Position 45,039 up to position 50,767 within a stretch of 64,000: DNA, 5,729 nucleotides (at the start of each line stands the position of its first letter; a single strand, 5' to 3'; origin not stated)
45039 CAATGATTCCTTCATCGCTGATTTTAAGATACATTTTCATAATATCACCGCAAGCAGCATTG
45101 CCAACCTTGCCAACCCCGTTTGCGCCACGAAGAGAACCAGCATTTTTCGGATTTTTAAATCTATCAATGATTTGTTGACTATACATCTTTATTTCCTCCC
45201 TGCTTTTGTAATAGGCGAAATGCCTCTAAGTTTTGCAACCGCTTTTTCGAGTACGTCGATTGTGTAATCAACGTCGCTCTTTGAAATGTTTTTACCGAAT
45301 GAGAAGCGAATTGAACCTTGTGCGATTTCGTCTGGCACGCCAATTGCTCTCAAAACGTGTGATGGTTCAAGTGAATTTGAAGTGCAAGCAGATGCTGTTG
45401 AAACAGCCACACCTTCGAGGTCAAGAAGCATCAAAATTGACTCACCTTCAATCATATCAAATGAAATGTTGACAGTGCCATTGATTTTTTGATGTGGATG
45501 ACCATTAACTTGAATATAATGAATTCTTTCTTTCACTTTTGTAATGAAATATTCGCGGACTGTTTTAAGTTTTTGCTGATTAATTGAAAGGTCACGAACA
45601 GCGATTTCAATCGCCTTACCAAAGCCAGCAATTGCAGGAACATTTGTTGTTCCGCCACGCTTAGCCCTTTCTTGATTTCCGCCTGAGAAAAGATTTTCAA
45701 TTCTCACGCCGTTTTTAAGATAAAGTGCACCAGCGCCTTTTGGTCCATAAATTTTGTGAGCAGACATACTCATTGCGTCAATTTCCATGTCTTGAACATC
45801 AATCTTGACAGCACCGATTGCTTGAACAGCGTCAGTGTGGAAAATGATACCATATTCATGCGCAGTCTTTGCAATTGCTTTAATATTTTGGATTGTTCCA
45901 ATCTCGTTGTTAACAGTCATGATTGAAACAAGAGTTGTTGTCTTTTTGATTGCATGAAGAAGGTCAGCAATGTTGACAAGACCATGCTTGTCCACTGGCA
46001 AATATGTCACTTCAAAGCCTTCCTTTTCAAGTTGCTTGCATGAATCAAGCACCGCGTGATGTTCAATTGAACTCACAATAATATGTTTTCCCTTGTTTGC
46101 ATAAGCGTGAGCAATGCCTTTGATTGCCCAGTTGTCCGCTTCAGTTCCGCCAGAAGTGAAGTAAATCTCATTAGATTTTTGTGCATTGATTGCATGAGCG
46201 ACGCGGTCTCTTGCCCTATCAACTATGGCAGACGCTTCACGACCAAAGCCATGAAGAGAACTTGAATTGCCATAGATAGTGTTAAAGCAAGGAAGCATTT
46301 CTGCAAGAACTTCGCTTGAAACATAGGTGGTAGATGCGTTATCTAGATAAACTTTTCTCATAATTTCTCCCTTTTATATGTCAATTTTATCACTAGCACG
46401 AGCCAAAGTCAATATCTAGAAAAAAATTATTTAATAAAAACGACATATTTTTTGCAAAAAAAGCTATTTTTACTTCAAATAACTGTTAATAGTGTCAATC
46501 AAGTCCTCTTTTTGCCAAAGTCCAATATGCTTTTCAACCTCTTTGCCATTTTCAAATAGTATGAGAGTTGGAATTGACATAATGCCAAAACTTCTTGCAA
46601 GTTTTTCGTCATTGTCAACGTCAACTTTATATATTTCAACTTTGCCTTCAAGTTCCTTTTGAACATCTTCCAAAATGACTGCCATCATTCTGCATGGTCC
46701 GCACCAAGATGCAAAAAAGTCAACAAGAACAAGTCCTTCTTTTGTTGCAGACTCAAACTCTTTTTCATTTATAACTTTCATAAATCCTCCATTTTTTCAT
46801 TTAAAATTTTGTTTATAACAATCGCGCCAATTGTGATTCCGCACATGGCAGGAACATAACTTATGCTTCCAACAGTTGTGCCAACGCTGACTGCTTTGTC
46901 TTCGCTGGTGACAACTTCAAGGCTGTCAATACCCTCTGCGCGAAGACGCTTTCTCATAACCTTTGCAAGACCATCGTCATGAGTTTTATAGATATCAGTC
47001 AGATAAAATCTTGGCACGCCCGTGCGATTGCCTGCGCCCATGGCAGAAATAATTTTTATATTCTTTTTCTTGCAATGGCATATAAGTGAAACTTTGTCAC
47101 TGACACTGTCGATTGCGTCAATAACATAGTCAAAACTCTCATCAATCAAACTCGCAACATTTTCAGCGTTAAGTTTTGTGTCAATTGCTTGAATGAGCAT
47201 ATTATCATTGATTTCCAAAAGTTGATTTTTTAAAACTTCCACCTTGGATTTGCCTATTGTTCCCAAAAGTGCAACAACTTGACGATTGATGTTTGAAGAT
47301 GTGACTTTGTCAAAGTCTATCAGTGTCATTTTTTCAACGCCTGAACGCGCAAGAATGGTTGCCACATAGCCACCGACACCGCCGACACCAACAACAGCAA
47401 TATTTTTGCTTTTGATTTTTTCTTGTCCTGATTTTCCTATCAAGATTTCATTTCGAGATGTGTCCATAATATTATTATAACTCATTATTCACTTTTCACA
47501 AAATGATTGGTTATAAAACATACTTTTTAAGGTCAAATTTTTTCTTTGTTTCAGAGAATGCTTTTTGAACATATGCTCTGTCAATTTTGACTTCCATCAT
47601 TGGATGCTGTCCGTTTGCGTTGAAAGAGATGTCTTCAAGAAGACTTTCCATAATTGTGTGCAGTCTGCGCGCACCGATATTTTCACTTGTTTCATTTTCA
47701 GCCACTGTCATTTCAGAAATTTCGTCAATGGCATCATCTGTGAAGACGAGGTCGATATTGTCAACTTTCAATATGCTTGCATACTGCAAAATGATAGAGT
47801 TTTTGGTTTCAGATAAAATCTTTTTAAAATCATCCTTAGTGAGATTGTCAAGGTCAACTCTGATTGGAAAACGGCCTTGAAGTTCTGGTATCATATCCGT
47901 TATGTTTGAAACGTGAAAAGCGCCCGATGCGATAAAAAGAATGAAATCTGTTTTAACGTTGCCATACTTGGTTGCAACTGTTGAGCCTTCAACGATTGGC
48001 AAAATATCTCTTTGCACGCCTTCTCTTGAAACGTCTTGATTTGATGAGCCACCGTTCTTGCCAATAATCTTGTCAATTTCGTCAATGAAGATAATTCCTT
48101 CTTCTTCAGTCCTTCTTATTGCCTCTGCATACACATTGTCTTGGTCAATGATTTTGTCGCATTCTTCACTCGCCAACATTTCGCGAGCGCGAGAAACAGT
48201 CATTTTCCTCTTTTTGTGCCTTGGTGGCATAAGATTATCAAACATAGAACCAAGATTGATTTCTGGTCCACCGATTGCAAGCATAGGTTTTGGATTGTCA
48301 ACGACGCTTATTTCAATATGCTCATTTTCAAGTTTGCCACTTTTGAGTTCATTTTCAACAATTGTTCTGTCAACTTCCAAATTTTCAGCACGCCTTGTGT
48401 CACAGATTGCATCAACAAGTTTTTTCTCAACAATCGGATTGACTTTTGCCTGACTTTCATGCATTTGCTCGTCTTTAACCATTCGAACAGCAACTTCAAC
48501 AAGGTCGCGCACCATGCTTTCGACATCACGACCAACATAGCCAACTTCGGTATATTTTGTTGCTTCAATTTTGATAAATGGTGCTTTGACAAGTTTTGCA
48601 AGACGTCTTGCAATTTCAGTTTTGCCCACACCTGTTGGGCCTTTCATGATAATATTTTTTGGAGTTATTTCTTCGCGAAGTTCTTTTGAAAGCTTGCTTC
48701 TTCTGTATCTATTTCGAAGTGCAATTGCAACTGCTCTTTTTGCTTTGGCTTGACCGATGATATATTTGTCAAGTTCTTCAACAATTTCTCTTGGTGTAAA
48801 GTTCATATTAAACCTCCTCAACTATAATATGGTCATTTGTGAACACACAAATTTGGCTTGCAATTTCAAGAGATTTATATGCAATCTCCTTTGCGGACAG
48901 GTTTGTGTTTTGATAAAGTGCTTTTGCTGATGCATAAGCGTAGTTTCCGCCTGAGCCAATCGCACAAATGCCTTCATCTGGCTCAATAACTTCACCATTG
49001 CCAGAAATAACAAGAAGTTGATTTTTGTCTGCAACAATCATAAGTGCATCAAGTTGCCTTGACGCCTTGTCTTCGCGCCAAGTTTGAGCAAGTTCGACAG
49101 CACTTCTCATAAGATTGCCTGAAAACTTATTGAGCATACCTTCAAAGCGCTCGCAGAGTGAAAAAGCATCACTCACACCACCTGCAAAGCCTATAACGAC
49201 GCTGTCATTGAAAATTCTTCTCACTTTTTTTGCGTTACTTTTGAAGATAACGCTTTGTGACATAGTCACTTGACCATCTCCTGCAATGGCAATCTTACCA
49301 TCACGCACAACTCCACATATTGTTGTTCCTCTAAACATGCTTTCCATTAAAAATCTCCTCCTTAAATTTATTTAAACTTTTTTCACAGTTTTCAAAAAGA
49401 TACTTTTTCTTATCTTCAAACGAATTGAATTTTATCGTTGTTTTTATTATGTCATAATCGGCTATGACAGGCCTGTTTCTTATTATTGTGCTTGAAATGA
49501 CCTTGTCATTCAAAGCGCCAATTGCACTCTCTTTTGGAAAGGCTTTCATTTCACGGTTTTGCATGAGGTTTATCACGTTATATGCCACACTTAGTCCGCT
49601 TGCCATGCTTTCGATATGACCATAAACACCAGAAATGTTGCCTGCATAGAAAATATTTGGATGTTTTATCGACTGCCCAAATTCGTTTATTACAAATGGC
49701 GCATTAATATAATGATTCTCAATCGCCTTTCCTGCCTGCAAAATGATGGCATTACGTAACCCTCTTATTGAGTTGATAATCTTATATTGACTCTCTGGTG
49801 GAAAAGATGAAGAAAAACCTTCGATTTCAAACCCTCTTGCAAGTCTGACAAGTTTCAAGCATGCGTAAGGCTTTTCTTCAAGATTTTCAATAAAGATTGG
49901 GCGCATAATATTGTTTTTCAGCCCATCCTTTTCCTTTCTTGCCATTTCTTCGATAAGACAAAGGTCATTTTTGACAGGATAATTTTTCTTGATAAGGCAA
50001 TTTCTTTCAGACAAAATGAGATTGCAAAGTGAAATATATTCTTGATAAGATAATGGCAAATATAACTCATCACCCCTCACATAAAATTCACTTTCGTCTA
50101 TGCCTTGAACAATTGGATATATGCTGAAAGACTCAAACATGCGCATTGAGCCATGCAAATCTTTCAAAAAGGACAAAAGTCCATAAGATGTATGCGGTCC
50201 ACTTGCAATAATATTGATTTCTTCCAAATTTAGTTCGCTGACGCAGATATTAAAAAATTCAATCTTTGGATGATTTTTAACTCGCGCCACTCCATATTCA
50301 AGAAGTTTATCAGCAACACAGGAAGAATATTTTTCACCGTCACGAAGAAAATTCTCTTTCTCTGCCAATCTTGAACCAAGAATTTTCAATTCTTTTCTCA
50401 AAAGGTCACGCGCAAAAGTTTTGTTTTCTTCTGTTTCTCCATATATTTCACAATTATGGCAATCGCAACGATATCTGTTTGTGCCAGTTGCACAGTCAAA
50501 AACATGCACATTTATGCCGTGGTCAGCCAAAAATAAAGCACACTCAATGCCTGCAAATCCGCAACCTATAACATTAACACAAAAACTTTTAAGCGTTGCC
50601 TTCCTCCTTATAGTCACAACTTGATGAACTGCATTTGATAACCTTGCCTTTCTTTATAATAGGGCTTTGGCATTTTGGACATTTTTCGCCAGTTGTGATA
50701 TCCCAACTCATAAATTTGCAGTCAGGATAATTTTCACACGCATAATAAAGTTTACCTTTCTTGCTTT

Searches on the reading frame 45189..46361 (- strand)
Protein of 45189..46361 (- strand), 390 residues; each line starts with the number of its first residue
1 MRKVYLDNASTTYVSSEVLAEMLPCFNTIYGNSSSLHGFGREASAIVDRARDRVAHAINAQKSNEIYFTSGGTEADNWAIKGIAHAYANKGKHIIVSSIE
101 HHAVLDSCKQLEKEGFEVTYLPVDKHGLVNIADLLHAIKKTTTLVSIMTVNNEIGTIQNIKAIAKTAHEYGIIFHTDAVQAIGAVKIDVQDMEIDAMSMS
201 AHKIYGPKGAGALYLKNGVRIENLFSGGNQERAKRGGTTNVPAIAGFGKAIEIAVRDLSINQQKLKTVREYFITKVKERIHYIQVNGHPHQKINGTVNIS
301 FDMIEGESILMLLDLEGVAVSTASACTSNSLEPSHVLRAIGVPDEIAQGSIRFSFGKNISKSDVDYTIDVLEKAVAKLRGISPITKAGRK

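Call 58: search_protein_families(library=pfam, proteins=[window:45189-46361:-], max_evalue=0.00001)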
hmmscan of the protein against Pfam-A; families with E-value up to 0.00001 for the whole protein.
window:45189-46361:- (390 aa): 4 families
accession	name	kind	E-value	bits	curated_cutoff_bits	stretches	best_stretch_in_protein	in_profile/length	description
PF00266.25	Aminotran_5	-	1.9e-84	284.2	21.5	1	4-366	1-370/371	Aminotransferase class-V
PF01212.27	Beta_elim_lyase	-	1.7e-08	34.6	27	1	47-203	34-199/288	Beta-eliminating lyase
PF01041.23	DegT_DnrJ_EryC1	-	6.3e-06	26.1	19.8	1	70-185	46-153/360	DegT/DnrJ/EryC1/StrS aminotransferase family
PF01053.26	Cys_Met_Meta_PP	-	7.5e-06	25.2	27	0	37-201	44-196/381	Cys/Met metabolism PLP-dependent enzyme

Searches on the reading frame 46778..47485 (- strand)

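Call 58: search_protein_families(library=pfam, proteins=[window:46778-47485:-], max_evalue=0.00001)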
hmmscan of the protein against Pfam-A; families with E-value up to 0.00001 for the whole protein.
window:46778-47485:- (235 aa): 1 family
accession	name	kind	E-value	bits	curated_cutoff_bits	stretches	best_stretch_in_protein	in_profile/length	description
PF00899.27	ThiF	-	8e-41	140.2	28.1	1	10-232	2-207/238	ThiF family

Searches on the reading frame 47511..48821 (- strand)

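Call 63: search_protein_families(library=pfam, proteins=[window:47511-48821:-], max_evalue=1e-8)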
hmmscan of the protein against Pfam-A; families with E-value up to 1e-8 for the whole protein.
window:47511-48821:- (436 aa): 2 families
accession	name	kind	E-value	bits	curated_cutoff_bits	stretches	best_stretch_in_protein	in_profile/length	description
PF07724.20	AAA_2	-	3.8e-32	112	27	1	202-321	29-166/166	AAA domain (Cdc48 subfamily)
PF00004.35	AAA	-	6.8e-15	56.1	21.2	0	233-324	48-129/131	ATPase family associated with various cellular activities (AAA)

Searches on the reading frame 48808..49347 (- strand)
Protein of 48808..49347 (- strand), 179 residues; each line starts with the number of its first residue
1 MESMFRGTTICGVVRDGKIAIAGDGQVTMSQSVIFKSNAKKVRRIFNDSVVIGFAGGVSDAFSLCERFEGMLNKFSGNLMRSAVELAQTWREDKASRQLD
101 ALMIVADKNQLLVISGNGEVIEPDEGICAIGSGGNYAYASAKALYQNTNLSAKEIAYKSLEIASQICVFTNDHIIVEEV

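Call 58: search_protein_families(library=pfam, proteins=[window:48808-49347:-], max_evalue=0.00001)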
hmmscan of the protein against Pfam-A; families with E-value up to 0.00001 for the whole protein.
window:48808-49347:- (179 aa): 1 family
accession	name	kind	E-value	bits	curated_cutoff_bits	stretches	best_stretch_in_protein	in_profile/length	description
PF00227.31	Proteasome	-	1.9e-28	99.9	22.4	1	4-178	1-188/189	Proteasome subunit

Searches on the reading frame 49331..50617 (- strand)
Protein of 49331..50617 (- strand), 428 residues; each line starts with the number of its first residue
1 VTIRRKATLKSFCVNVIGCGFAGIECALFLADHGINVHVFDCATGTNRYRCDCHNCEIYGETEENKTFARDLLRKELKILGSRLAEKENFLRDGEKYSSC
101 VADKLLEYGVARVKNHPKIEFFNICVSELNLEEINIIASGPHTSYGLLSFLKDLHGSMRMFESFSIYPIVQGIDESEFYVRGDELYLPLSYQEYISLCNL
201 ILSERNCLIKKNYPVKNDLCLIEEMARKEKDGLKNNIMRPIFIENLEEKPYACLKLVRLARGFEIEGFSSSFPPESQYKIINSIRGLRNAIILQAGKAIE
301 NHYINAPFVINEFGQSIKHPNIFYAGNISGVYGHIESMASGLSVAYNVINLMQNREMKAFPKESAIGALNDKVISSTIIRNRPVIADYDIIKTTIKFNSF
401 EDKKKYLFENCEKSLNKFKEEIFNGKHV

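Call 63: search_protein_families(library=pfam, proteins=[window:49331-50617:-], max_evalue=1e-8)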
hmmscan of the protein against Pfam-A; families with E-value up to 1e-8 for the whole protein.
window:49331-50617:- (428 aa): 1 family
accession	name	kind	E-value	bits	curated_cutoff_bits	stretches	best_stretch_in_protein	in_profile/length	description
PF01134.28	GIDA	-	2.3e-29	103.1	22.1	1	14-355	2-390/391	Glucose inhibited division protein A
